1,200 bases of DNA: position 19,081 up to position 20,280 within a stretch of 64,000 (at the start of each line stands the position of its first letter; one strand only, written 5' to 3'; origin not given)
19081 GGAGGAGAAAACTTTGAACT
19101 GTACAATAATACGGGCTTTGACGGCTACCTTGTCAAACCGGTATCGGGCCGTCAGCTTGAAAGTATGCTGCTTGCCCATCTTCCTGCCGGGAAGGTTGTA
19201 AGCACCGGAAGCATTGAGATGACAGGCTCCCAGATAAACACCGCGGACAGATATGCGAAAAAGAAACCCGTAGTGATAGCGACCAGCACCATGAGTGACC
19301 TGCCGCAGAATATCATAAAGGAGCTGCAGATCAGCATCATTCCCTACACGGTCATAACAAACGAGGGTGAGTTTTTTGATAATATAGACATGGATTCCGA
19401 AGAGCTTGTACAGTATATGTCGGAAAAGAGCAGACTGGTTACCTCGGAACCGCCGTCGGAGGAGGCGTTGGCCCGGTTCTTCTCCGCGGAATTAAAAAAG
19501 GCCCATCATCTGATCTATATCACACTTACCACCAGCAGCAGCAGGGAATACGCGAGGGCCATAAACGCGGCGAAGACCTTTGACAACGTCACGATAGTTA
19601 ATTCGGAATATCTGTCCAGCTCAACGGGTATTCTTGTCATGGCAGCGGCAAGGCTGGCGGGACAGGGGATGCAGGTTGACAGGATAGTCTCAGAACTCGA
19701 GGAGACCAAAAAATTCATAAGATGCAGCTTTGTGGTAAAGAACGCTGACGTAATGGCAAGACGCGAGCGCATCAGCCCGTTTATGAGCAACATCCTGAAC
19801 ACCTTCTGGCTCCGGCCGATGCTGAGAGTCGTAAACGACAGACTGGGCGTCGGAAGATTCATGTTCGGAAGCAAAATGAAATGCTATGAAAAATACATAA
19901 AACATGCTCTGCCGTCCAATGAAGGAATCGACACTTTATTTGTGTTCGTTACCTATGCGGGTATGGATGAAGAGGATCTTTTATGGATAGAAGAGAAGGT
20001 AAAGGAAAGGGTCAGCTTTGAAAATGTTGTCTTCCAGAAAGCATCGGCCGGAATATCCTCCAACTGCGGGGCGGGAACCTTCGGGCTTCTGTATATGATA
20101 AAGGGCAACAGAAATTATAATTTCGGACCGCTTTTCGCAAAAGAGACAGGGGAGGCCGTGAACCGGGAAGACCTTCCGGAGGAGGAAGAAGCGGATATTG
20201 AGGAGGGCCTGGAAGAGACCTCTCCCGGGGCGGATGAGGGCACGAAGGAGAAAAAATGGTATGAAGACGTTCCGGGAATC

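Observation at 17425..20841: Hybrid kinase with a DegV (FakB-like) fatty-acid-binding domain inserted between REC and Hpt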

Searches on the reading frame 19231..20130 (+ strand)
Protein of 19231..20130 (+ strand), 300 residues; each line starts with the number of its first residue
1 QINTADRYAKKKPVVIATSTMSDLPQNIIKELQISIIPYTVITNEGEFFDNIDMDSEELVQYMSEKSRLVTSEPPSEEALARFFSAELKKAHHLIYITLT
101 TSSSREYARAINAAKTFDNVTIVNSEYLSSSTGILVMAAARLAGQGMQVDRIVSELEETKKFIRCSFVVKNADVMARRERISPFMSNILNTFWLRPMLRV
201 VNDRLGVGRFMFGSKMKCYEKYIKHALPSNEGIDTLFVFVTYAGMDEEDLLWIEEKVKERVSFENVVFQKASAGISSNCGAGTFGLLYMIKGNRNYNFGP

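Call 11: search_solved_structures(query=window:19258-20127:+, max_evalue=0.001, show_alignments=3)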
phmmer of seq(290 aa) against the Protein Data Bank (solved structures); distinct sequences matched with E-value up to 0.001: 21.
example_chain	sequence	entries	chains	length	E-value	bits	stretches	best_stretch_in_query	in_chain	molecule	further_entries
2dt8_A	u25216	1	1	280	7.3e-20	74.8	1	5-277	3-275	DegV family protein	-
1pzx_A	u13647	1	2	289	6.5e-17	65.2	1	3-281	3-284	Hypothetical protein APC36103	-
4x9x_A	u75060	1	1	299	3.1e-14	56.4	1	6-278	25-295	DegV domain-containing protein MW1315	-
3fys_A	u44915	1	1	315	4.3e-14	55.9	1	5-280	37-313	Protein degV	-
6dj6_A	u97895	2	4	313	8.1e-12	48.5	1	7-243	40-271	Fatty Acid Kinase (Fak) B2 protein (SPR1019)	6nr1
3nyi_A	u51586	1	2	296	1.1e-10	44.7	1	8-248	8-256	fat acid-binding protein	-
7w7h_E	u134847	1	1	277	2.1e-10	43.8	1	6-260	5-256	Uncharacterized protein conserved in bacteria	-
1vpv_A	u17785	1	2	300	7.1e-10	42.1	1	7-276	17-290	UPF0230 protein TM1468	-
1mgp_A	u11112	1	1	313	8.2e-10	41.9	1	7-276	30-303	Hypothetical protein TM841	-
2g7z_A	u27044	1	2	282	1.3e-08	38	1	7-278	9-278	conserved hypothetical protein SPy1493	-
6mh9_A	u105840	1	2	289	2.8e-08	36.9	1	5-280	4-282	Fatty Acid Kinase (Fak) B1 protein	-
6nyu_A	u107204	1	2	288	3.8e-08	36.4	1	5-280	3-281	DegV domain-containing protein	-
7sg3_A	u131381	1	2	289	3.8e-08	36.4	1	5-280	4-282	Fatty Acid Kinase B1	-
5woo_A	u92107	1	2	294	6.4e-08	35.7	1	5-280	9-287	EDD domain protein, DegV family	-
6alw_A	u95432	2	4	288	7.1e-08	35.5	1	5-280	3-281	EDD domain protein, DegV family | Fatty acid Kinase (Fak) B1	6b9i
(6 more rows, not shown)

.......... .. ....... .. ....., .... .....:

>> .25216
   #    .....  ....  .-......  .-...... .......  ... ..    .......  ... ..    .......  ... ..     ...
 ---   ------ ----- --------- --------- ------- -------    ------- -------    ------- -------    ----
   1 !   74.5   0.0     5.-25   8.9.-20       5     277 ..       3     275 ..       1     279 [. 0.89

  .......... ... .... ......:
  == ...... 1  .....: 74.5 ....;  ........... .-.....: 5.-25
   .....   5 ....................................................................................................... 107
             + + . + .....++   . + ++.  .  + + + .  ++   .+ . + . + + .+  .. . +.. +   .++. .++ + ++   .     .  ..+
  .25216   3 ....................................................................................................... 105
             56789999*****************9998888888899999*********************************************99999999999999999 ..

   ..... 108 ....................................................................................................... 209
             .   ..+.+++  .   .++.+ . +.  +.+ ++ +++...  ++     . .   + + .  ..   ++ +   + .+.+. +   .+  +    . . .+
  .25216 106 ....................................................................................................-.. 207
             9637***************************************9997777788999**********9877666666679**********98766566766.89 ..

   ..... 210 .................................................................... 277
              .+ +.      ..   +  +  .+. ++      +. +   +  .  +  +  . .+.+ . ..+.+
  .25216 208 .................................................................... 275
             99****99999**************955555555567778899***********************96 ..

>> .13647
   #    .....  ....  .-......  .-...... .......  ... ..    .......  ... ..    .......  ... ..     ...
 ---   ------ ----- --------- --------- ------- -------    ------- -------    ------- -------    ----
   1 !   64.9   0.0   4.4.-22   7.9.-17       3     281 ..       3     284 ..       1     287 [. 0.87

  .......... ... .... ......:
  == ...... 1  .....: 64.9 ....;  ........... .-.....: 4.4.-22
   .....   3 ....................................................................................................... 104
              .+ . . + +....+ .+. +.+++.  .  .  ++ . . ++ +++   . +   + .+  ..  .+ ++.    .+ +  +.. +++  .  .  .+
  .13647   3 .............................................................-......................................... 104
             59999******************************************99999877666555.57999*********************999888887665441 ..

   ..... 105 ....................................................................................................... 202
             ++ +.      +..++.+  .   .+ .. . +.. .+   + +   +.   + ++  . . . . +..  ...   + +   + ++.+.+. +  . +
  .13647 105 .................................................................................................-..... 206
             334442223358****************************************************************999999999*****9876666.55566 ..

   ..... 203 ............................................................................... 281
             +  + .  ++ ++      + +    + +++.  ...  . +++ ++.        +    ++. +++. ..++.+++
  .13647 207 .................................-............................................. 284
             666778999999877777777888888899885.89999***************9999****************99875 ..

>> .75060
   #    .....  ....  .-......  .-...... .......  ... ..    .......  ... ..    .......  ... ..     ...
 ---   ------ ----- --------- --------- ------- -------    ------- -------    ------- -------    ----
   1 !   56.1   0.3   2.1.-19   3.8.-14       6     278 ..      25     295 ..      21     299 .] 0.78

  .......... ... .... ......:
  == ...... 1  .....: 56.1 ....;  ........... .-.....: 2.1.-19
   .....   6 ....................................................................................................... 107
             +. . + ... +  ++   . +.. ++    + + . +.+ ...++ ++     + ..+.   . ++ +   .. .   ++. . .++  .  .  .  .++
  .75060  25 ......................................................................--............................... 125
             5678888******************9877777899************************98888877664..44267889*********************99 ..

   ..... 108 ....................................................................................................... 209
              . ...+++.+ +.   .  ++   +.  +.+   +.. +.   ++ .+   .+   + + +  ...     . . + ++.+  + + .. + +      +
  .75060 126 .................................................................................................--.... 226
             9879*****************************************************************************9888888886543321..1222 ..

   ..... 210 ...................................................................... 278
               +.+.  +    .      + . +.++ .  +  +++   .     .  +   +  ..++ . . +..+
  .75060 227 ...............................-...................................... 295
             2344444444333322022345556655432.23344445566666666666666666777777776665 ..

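Call 31: search_protein_representatives(protein=window:19231-20130:+)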
Query: 300 residues. Proteins with E-value up to 0.001 (for the whole library): 4735; up to 1e-10: 1098; up to 1e-30: 156. The best 150 are listed.
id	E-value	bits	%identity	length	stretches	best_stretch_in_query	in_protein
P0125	1.0e-112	392.4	60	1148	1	2-298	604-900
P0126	1.1e-108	379.3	58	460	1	1-298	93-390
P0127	3.2e-87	308.8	49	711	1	2-298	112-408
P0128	9.2e-78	277.8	47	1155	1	2-299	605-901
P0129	1.3e-76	274.0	45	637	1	2-298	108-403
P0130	1.5e-72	260.7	42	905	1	2-297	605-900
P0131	1.8e-68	247.4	40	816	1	3-298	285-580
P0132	1.1e-66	241.5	59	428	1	106-297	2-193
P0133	2.8e-65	236.9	40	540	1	3-298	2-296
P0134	8.2e-65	235.4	45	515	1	42-298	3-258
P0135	3.8e-64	233.2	41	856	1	2-298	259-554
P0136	5.6e-62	226.1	40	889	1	11-291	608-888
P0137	6.7e-62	225.8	40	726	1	3-299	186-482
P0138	9.8e-61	222.0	48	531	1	69-298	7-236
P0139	3.9e-59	216.7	47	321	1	70-298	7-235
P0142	1.9e-54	201.4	37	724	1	10-290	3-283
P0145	5.6e-53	196.5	36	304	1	10-291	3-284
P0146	1.3e-51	192.1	33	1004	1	10-290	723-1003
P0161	5.9e-46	173.5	32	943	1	10-294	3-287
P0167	1.7e-44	168.8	35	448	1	11-291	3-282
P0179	5.1e-43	163.9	33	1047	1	14-294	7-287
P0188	1.4e-41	159.1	32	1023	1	12-290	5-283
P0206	1.7e-39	152.3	30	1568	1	10-293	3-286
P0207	2.5e-39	151.8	33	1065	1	13-291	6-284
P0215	1.1e-37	146.4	31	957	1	11-293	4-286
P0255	7.3e-34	133.9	29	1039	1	11-290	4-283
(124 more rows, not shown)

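Call 32: search_protein_families(library=pfam, proteins=[P0161, P0179, P0188, P0206, P0207, P0215, P0255, P0142, P0146], max_evalue=0.0001)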
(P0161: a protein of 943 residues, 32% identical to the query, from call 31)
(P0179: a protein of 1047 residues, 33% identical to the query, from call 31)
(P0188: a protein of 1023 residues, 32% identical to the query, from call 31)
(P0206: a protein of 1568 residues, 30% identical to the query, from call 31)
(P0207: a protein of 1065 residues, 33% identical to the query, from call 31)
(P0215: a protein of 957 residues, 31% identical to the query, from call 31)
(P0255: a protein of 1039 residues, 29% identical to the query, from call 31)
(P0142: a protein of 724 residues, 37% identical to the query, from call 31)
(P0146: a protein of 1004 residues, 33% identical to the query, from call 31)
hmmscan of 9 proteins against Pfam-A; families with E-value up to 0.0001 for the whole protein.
P0161 (943 aa): 4 families
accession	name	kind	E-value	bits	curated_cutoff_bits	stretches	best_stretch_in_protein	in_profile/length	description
PF02645.21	DegV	-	2.7e-32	112.7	27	1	7-282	2-278/280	Uncharacterised protein, DegV family COG1307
PF02518.31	HATPase_c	-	1.9e-25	89.9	26.4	1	504-618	1-109/111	Histidine kinase-, DNA gyrase B-, and HSP90-like ATPase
PF00072.30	Response_reg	-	1.4e-23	83.6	30.2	1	655-767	2-110/111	Response regulator receiver domain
PF00512.31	HisKA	-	8.7e-19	67.8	26.9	1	392-457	1-66/66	His Kinase A (phospho-acceptor) domain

P0179 (1047 aa): 5 families
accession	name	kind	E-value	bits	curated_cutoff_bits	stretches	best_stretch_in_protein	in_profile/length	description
PF02645.21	DegV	-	1.6e-39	136.3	27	1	7-284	2-280/280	Uncharacterised protein, DegV family COG1307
PF02518.31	HATPase_c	-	6.1e-26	91.5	26.4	1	617-732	1-110/111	Histidine kinase-, DNA gyrase B-, and HSP90-like ATPase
PF00072.30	Response_reg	-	5.6e-24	84.9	30.2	1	768-880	2-110/111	Response regulator receiver domain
PF00512.31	HisKA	-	8.4e-18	64.6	26.9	1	506-570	2-66/66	His Kinase A (phospho-acceptor) domain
PF01627.28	Hpt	-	7.2e-07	29.8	24.6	1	975-1044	15-80/84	Hpt domain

P0188 (1023 aa): 5 families
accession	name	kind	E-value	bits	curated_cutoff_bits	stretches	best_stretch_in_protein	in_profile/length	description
PF02645.21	DegV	-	7e-41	140.8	27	1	7-281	2-277/280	Uncharacterised protein, DegV family COG1307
PF02518.31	HATPase_c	-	1e-27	97.2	26.4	1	617-732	1-110/111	Histidine kinase-, DNA gyrase B-, and HSP90-like ATPase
PF00072.30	Response_reg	-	7.7e-25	87.7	30.2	1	768-880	2-110/111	Response regulator receiver domain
PF00512.31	HisKA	-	2.5e-18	66.3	26.9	1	504-570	1-66/66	His Kinase A (phospho-acceptor) domain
PF01627.28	Hpt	-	1.5e-06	28.7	24.6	1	946-1015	13-82/84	Hpt domain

P0206 (1568 aa): 7 families
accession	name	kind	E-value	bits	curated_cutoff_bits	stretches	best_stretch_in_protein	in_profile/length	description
PF02645.21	DegV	-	7.6e-40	137.4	27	1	8-283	3-279/280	Uncharacterised protein, DegV family COG1307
PF02743.24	dCache_1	-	1.2e-31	110.5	45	2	782-902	65-195/240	Cache domain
PF00072.30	Response_reg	-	1.9e-25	89.6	30.2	1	1274-1385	2-110/111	Response regulator receiver domain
PF02518.31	HATPase_c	-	1.3e-21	77.5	26.4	1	1125-1238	1-108/111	Histidine kinase-, DNA gyrase B-, and HSP90-like ATPase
PF00512.31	HisKA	-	6.3e-19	68.2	26.9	1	1013-1078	1-66/66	His Kinase A (phospho-acceptor) domain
PF22673.2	MCP-like_PDC_1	-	2.4e-13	51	27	1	766-873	15-113/113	Methyl-accepting chemotaxis protein-like, first PDC sensor domain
PF01627.28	Hpt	-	4.1e-08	33.8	24.6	1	1479-1558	1-80/84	Hpt domain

P0207 (1065 aa): 5 families
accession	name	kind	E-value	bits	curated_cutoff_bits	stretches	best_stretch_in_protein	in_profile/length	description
PF02645.21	DegV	-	3.8e-30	105.6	27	1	7-284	2-280/280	Uncharacterised protein, DegV family COG1307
PF02518.31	HATPase_c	-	7.2e-29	100.9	26.4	1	616-731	1-110/111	Histidine kinase-, DNA gyrase B-, and HSP90-like ATPase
PF00072.30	Response_reg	-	2e-23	83.1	30.2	1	767-879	2-110/111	Response regulator receiver domain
PF00512.31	HisKA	-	2.6e-20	72.7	26.9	1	503-569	1-66/66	His Kinase A (phospho-acceptor) domain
PF01627.28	Hpt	-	2.8e-05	24.7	24.6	1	993-1054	17-74/84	Hpt domain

P0215 (957 aa): 4 families
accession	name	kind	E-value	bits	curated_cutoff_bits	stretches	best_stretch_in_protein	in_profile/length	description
PF02645.21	DegV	-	1.5e-33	116.8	27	1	7-282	2-278/280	Uncharacterised protein, DegV family COG1307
PF02518.31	HATPase_c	-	2.4e-14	54.1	26.4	1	617-727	1-109/111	Histidine kinase-, DNA gyrase B-, and HSP90-like ATPase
PF00512.31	HisKA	-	1e-05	26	26.9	1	505-570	2-66/66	His Kinase A (phospho-acceptor) domain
PF01627.28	Hpt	-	2.1e-05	25.1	24.6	1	885-934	15-64/84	Hpt domain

P0255 (1039 aa): 5 families
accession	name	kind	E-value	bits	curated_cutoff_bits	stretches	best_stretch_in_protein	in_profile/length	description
PF02645.21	DegV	-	1.6e-39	136.4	27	1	8-281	3-277/280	Uncharacterised protein, DegV family COG1307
PF02518.31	HATPase_c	-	1.7e-26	93.2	26.4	1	621-735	1-109/111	Histidine kinase-, DNA gyrase B-, and HSP90-like ATPase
PF00072.30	Response_reg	-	2.9e-26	92.3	30.2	1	772-884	2-110/111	Response regulator receiver domain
PF00512.31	HisKA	-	1.6e-18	66.9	26.9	1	508-574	1-66/66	His Kinase A (phospho-acceptor) domain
PF01627.28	Hpt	-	1.2e-05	25.9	24.6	1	962-1025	14-77/84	Hpt domain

P0142 (724 aa): 3 families
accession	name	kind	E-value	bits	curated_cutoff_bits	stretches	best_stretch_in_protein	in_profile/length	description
PF02645.21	DegV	-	4.9e-42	144.6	27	1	8-282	3-278/280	Uncharacterised protein, DegV family COG1307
PF02518.31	HATPase_c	-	5.9e-25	88.3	26.4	1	618-720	1-97/111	Histidine kinase-, DNA gyrase B-, and HSP90-like ATPase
PF00512.31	HisKA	-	1.8e-18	66.8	26.9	1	505-571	1-66/66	His Kinase A (phospho-acceptor) domain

P0146 (1004 aa): 4 families
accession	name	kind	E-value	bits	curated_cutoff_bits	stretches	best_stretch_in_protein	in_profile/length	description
PF02645.21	DegV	-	2.1e-47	162.2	27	1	729-1003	4-279/280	Uncharacterised protein, DegV family COG1307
PF02518.31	HATPase_c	-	3.8e-27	95.3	26.4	1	428-544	1-109/111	Histidine kinase-, DNA gyrase B-, and HSP90-like ATPase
PF00072.30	Response_reg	-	9.1e-23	81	30.2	1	580-692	1-109/111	Response regulator receiver domain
PF00512.31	HisKA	-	2.3e-16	60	26.9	1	317-381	2-66/66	His Kinase A (phospho-acceptor) domain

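Call 37: search_solved_structures(query=P0145, max_evalue=0.00001, show_alignments=4)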
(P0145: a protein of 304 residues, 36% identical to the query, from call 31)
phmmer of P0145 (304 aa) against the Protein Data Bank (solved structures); distinct sequences matched with E-value up to 0.00001: 23.
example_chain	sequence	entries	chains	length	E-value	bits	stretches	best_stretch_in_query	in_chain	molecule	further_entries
1pzx_A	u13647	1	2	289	1.7e-20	76.9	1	9-285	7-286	Hypothetical protein APC36103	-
4x9x_A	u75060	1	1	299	1.4e-15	60.8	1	8-284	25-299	DegV domain-containing protein MW1315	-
2dt8_A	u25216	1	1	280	1.3e-14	57.5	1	7-279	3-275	DegV family protein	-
6mh9_A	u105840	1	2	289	5.6e-14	55.5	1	6-282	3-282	Fatty Acid Kinase (Fak) B1 protein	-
6nyu_A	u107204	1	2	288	6.4e-14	55.3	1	7-283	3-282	DegV domain-containing protein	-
7sg3_A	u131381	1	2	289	7.2e-14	55.1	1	6-282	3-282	Fatty Acid Kinase B1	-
5woo_A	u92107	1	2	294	8.3e-14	54.9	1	6-282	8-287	EDD domain protein, DegV family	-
5uto_A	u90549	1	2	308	9.8e-14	54.7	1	6-282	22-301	EDD domain protein, DegV family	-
6alw_A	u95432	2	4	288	1.2e-13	54.4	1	7-282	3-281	EDD domain protein, DegV family | Fatty acid Kinase (Fak) B1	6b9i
6nm1_A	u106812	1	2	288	1.5e-13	54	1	7-282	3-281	Fatty acid Kinase (Fak) B1 protein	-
7scl_A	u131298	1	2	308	6.7e-13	51.9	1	6-282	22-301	Fatty Acid Kinase B1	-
3nyi_A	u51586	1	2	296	3.5e-12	49.6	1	9-250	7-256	fat acid-binding protein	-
6dj6_A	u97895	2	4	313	1.3e-11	47.7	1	6-278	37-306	Fatty Acid Kinase (Fak) B2 protein (SPR1019)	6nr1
3fys_A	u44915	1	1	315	1.8e-11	47.2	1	6-281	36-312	Protein degV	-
3pl5_A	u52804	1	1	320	1.1e-08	38.1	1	9-281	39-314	Putative uncharacterized protein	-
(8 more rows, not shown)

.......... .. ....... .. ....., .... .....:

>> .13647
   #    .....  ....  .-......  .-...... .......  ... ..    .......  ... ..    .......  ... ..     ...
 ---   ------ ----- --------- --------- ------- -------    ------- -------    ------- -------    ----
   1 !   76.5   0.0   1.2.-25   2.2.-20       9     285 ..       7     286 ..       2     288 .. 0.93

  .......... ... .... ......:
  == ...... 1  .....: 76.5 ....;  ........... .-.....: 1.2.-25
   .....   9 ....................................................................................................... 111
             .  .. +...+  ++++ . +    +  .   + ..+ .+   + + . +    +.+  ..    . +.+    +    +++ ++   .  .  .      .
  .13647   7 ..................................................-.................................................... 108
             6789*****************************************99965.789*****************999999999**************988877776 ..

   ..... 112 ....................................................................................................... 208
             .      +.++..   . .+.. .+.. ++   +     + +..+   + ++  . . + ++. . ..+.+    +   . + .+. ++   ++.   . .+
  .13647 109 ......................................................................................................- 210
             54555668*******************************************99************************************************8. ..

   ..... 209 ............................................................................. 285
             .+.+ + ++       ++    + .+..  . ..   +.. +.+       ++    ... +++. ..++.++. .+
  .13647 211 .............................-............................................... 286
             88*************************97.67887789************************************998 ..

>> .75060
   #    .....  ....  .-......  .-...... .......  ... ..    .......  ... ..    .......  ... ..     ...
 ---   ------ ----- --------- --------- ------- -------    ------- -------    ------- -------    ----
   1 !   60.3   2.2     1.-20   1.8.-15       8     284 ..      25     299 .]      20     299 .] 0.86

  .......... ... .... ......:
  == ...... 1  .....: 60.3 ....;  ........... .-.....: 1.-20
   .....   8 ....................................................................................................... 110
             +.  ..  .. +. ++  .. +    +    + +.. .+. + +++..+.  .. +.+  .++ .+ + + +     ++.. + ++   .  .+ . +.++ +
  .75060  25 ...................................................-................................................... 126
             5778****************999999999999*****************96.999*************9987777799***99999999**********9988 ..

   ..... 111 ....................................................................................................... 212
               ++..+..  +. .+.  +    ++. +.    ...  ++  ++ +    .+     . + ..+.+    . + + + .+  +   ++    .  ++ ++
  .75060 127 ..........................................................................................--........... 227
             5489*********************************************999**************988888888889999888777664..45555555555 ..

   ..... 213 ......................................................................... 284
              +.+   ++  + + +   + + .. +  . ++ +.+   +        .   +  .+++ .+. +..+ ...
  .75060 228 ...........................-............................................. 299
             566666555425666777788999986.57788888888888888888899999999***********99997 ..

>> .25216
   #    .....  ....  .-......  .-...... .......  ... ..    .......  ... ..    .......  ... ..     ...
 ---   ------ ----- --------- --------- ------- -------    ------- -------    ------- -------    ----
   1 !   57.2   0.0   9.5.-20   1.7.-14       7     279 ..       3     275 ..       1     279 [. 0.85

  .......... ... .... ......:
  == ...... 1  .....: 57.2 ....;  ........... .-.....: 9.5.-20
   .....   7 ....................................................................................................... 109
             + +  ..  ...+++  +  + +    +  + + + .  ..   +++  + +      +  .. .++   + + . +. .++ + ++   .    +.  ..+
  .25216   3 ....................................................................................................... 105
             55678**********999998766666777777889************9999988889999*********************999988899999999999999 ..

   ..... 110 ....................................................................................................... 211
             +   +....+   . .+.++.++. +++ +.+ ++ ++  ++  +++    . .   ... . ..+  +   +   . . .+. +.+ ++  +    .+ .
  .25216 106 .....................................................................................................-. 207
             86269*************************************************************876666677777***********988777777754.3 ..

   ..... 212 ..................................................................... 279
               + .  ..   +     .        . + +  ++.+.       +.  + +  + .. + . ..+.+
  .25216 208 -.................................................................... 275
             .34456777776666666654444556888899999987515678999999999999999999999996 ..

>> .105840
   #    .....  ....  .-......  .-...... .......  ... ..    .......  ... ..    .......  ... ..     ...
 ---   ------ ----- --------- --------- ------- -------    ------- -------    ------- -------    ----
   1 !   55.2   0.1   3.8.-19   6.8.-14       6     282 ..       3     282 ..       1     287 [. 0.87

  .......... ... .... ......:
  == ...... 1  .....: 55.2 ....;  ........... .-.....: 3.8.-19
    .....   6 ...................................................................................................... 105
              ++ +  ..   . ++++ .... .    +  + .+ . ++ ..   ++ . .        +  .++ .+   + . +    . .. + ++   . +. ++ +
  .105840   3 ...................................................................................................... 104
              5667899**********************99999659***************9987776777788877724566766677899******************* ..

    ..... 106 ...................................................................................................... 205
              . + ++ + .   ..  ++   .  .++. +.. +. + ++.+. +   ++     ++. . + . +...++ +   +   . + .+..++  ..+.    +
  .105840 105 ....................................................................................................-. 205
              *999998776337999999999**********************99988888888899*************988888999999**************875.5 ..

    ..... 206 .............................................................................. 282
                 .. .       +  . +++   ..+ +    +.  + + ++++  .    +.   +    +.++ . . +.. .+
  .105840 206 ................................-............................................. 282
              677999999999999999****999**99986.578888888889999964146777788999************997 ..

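Call 72: find_related_loci(query=P0167, collection=genome_contigs, flank=9000)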
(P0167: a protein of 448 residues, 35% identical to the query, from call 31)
Query P0167 (448 aa) in genome_contigs; peptide patterns used: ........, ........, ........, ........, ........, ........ (x = any residue, [..] = any of these).
106 stretches matched a pattern; 1 encode a relative of the query (tblastn E <= 1e-3); 1 distinct loci.
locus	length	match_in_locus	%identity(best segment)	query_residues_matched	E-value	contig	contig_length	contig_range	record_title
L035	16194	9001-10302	93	1-448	0e+0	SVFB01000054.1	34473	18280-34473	MAG: Lachnospiraceae bacterium isolate SIG321 k141_414459, whole genome shotgun sequence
